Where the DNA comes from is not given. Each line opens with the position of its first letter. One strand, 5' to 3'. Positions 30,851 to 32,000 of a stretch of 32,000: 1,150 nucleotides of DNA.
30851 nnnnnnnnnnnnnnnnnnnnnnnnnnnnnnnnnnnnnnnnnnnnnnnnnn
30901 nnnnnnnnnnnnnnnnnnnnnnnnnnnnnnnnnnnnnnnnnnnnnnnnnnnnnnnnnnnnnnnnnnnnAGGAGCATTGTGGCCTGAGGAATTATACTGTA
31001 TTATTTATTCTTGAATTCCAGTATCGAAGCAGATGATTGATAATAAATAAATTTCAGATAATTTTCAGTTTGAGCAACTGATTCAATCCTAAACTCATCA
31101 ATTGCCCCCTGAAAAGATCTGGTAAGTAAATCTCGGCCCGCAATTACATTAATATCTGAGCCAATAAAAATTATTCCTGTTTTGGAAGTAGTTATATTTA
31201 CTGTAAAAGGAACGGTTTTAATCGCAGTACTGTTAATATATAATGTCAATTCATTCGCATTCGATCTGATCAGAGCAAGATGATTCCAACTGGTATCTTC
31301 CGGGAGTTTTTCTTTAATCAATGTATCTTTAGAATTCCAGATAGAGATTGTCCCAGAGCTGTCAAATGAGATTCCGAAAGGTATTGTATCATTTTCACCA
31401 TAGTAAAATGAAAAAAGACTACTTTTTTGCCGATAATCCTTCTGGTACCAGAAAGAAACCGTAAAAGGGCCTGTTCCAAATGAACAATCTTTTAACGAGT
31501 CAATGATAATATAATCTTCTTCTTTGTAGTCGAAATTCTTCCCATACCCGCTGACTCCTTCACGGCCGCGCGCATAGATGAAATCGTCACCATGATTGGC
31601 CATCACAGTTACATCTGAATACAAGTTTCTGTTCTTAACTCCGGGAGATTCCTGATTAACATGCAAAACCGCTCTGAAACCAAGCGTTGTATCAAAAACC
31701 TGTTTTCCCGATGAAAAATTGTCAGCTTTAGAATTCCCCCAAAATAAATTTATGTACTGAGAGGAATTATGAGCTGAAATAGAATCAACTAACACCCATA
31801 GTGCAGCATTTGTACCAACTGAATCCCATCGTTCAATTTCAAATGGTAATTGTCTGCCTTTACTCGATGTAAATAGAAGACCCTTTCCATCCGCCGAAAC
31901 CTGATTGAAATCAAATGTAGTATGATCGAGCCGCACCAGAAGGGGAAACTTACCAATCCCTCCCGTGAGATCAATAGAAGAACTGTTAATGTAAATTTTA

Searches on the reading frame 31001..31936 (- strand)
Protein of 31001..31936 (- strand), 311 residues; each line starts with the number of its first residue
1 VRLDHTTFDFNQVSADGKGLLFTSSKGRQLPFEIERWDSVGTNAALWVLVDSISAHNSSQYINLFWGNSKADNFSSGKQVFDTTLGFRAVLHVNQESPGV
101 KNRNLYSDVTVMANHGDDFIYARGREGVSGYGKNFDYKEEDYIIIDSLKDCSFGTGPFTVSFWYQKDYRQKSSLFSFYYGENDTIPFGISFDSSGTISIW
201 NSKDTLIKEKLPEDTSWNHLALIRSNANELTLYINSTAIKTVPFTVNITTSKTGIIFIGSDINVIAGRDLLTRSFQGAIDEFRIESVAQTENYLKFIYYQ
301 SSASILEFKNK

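Call 59: search_protein_families(library=pfam, proteins=[window:31001-31936:-])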
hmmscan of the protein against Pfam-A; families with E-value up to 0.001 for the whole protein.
window:31001-31936:- (311 aa): 3 families
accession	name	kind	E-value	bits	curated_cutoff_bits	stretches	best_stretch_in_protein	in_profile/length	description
PF13385.13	Laminin_G_3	-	2.6e-17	63.8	27.6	1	149-290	10-146/151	Concanavalin A-like lectin/glucanases superfamily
PF10102.14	DUF2341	-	4.9e-11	43.4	23.4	1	16-82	1-66/84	Domain of unknown function (DUF2341)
PF00354.24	Pentaxin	-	0.00038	20.7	25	1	158-302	27-171/194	Pentaxin family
